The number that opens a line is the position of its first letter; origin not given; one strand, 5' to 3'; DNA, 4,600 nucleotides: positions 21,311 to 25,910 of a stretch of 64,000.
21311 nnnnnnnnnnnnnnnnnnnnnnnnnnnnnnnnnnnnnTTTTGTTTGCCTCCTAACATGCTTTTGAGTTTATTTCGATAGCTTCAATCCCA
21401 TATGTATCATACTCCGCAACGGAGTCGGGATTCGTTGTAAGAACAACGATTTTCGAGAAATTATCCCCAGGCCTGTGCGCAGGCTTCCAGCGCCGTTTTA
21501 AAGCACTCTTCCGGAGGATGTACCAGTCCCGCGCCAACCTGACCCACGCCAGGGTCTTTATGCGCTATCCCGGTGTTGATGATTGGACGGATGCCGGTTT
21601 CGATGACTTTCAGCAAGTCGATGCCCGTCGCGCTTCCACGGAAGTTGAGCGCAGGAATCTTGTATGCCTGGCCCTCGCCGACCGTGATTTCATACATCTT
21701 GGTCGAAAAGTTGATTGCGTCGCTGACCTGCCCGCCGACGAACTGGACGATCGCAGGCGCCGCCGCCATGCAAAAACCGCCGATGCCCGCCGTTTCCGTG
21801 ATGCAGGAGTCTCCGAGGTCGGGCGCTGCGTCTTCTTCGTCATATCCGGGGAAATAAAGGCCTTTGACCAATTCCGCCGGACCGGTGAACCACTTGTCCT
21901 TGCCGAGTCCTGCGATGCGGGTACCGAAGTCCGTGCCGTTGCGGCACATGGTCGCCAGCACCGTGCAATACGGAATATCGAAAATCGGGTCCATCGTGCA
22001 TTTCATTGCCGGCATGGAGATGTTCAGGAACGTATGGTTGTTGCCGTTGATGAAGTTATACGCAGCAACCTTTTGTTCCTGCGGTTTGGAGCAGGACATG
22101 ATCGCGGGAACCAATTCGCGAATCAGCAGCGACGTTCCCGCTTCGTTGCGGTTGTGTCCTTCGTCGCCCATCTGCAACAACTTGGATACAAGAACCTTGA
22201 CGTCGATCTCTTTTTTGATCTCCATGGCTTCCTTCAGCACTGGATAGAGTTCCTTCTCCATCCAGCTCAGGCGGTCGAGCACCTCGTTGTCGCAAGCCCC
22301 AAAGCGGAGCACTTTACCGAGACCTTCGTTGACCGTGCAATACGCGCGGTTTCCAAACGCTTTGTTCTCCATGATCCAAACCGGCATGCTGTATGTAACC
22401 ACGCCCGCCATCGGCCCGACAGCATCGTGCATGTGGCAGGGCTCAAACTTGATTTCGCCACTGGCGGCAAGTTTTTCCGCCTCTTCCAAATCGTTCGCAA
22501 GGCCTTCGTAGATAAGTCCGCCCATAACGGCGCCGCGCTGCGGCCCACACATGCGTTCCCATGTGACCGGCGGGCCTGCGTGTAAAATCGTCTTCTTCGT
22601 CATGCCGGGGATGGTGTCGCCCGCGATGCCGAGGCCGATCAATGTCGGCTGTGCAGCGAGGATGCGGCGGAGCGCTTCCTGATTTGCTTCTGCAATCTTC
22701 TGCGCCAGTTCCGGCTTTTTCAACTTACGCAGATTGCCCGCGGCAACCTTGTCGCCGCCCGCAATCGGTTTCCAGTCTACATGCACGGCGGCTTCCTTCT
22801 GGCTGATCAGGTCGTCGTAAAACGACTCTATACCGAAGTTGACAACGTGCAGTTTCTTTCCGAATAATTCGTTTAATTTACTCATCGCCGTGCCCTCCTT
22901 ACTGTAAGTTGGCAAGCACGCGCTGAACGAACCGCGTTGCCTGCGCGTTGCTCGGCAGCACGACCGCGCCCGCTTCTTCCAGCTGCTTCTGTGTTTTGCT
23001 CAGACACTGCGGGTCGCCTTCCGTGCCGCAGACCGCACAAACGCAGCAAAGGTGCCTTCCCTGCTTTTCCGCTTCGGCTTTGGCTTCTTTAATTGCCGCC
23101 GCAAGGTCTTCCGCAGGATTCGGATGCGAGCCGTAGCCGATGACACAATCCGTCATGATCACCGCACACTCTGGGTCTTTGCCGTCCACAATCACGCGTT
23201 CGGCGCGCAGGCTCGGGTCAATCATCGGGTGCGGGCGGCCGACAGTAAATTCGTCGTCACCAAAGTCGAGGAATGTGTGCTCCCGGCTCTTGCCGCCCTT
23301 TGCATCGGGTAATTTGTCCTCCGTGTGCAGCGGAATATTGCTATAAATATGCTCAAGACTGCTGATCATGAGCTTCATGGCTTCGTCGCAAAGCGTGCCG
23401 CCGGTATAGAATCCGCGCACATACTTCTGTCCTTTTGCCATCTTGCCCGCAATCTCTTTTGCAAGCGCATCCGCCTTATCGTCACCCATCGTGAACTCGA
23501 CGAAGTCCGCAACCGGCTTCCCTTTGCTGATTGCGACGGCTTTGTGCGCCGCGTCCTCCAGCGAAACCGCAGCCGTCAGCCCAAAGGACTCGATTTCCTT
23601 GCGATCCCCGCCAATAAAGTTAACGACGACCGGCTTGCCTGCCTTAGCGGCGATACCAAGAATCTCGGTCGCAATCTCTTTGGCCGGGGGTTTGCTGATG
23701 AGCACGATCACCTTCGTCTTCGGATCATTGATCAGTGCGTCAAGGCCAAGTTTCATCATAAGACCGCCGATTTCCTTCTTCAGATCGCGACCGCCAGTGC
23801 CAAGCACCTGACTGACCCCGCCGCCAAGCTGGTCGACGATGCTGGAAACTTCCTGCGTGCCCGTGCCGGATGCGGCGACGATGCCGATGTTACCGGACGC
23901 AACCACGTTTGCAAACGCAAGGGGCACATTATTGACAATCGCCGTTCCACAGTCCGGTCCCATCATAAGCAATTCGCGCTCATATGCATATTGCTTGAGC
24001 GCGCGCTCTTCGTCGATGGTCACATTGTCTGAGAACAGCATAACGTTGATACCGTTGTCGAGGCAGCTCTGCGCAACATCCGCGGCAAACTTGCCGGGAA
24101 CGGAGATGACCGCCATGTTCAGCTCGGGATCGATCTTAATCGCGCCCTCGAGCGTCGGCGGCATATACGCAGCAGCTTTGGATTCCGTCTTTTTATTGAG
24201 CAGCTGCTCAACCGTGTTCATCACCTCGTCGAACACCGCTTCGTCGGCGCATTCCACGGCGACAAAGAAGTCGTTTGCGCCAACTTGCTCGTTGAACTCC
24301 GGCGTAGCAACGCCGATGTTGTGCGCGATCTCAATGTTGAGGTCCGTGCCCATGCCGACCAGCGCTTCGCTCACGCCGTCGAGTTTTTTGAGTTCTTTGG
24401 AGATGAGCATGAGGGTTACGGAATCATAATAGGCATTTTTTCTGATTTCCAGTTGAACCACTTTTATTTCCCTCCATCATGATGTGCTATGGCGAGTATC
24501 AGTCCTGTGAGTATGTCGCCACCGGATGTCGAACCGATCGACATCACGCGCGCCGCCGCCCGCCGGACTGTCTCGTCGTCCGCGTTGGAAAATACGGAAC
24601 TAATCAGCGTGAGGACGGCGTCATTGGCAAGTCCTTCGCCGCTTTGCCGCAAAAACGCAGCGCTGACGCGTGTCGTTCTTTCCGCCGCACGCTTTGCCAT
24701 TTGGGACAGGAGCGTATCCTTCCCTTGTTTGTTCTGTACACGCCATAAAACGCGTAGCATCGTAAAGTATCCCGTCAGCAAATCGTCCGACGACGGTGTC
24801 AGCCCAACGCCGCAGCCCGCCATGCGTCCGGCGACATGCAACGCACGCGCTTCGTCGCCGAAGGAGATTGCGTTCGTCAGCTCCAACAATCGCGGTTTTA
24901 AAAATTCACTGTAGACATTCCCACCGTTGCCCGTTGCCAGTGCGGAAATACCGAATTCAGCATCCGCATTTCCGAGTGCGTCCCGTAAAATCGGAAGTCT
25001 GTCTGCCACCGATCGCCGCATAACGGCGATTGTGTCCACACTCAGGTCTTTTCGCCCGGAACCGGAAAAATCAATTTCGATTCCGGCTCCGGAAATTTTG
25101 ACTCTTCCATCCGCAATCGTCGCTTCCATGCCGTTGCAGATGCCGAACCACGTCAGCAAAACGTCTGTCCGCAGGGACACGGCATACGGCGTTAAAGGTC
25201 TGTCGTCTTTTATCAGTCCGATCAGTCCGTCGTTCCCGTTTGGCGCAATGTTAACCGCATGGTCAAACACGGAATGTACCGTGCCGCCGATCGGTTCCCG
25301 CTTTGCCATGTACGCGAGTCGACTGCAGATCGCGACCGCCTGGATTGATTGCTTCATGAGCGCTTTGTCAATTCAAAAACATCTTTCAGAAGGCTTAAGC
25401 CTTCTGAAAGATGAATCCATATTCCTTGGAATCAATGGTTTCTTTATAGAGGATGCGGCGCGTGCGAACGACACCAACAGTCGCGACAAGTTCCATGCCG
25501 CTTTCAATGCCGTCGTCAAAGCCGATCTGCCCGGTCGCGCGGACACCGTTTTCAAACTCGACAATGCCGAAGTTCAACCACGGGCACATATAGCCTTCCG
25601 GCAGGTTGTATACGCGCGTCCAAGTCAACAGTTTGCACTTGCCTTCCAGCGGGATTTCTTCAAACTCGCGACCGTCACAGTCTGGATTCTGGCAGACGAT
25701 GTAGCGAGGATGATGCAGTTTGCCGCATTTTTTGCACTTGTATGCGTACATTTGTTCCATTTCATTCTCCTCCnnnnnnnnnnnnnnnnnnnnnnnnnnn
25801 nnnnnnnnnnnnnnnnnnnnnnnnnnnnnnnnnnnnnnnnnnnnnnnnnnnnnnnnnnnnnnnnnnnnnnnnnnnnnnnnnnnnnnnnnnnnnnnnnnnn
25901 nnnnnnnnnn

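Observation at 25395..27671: Thiolase-fold protein without the canonical catalytic cysteines, paired with DUF35 and led by a GNAT-like protein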

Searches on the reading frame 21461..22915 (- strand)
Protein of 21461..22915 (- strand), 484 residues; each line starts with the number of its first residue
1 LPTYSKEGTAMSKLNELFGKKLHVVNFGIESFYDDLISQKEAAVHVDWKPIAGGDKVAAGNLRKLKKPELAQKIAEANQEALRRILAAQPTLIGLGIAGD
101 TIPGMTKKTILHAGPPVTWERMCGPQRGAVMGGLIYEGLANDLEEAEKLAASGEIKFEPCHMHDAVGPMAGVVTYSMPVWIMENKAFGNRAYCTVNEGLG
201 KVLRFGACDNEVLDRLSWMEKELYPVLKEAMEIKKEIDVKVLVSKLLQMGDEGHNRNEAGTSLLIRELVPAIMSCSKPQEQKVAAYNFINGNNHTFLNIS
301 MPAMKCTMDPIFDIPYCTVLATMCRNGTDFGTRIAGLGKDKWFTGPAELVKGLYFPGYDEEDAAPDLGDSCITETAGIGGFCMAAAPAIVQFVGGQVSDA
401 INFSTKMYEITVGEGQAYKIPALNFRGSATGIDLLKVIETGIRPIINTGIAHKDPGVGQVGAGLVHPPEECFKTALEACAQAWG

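Call 3: search_protein_families(library=pfam, proteins=[window:21461-22915:-], max_evalue=0.01)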
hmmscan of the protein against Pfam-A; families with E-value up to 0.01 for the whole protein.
window:21461-22915:- (484 aa): 1 family
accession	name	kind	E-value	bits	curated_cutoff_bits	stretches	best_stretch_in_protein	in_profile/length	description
PF06545.17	AllG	-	8.3e-92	307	27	1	155-370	1-215/215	Oxamate carbamoyltransferase subunit AllG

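Call 4: search_protein_families(library=ncbifam, proteins=[window:21461-22915:-], max_evalue=0.01)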
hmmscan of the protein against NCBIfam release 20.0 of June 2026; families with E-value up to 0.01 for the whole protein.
window:21461-22915:- (484 aa): 1 family
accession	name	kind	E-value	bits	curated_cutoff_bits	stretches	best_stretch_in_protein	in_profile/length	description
NF004760.0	PRK06091.1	subfamily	1.3e-06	27.2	433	1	15-65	504-554/555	acyl-CoA synthetase FdrA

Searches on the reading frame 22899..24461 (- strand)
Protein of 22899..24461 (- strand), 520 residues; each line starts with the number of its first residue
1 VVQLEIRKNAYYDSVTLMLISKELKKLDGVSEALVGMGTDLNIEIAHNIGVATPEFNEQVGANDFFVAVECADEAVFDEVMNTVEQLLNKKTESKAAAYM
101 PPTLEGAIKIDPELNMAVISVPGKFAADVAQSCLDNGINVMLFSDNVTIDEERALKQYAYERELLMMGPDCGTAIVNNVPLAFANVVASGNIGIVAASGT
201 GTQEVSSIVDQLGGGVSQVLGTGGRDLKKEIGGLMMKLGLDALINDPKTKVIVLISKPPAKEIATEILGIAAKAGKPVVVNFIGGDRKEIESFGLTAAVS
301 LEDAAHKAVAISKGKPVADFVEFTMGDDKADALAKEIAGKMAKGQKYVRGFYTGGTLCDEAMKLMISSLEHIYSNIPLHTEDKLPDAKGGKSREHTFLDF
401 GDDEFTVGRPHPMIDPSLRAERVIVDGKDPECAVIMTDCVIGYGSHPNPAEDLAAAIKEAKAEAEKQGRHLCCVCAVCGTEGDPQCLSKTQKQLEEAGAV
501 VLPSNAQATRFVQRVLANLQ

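Call 3: search_protein_families(library=pfam, proteins=[window:22899-24461:-], max_evalue=0.01)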
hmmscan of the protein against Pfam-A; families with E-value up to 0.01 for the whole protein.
window:22899-24461:- (520 aa): 3 families
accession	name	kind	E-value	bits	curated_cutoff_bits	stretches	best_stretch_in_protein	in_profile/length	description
PF00549.24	Ligase_CoA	-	8.8e-37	126.5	24.5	1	352-514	2-127/128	CoA-ligase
PF02629.25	CoA_binding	-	3.6e-11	44.1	22.3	1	190-282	4-94/97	CoA binding domain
PF13607.11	Succ_CoA_lig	-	0.0026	17.9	27.4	1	190-314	2-121/138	Succinyl-CoA ligase like flavodoxin domain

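Call 4: search_protein_families(library=ncbifam, proteins=[window:22899-24461:-], max_evalue=0.01)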
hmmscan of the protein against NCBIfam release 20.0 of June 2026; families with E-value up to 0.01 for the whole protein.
window:22899-24461:- (520 aa): 5 families
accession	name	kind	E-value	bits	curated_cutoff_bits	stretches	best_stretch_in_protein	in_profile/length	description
NF004760.0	PRK06091.1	subfamily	1.8e-144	482.3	433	1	1-516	1-493/555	acyl-CoA synthetase FdrA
NF004230.0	PRK05678.1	equivalog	7.3e-17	61.5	336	1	113-286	65-237/291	succinate--CoA ligase subunit alpha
TIGR01019.1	sucCoAalpha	subfamily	2.2e-15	56.8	353.2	1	113-286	63-235/286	succinate--CoA ligase subunit alpha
TIGR02717.1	AcCoA-syn-alpha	equivalog_domain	4.5e-08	32.2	567.15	1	109-254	60-209/447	acetate--CoA ligase alpha subunit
NF045494.1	AcCoALig_Archglob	equivalog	7.8e-08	31.1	1200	1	110-310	278-480/665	acetate--CoA ligase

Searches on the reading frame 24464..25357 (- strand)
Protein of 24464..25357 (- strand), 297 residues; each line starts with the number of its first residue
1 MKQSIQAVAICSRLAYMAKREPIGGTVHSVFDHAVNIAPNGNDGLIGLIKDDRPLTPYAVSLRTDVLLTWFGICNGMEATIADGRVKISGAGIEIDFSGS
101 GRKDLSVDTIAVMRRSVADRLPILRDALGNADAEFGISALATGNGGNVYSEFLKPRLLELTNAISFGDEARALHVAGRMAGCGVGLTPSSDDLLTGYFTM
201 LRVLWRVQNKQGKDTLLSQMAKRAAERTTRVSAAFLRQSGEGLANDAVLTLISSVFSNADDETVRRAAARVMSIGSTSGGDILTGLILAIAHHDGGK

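Call 3: search_protein_families(library=pfam, proteins=[window:24464-25357:-], max_evalue=0.01)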
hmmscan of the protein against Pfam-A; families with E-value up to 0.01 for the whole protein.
window:24464-25357:- (297 aa): 2 families
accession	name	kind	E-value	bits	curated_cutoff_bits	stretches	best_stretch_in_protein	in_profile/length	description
PF11392.14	AllH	-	1.1e-24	87.6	25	1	180-289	2-108/109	Oxamate carbamoyltransferase subunit AllH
PF25393.1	LTM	-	0.0024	18.2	27.5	1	158-186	4-32/42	LUBAC thetering domain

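Call 4: search_protein_families(library=ncbifam, proteins=[window:24464-25357:-], max_evalue=0.01)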
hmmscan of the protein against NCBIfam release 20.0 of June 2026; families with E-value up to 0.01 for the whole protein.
window:24464-25357:- (297 aa): 0 families

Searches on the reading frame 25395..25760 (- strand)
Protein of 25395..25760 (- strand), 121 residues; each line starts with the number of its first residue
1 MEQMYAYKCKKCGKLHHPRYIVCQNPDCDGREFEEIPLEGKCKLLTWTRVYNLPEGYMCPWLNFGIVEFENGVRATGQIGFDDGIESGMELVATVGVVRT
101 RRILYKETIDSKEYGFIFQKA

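Call 3: search_protein_families(library=pfam, proteins=[window:25395-25760:-], max_evalue=0.01)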
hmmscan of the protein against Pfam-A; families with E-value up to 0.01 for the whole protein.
window:25395-25760:- (121 aa): 1 family
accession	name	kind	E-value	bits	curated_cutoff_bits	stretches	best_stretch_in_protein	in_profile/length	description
PF12172.15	zf-ChsH2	-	1.2e-05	25.5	23.2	1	6-34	11-37/37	ChsH2, rubredoxin-like zinc ribbon domain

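Call 4: search_protein_families(library=ncbifam, proteins=[window:25395-25760:-], max_evalue=0.01)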
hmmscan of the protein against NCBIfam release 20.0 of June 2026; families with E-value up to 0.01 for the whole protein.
window:25395-25760:- (121 aa): 1 family
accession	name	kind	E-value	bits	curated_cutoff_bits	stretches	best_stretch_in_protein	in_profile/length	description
NF053627.1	BnzsclthlBbsAGT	equivalog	1.1e-10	41.7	250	1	5-101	37-131/145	benzoylsuccinyl-CoA thiolase subunit BbsA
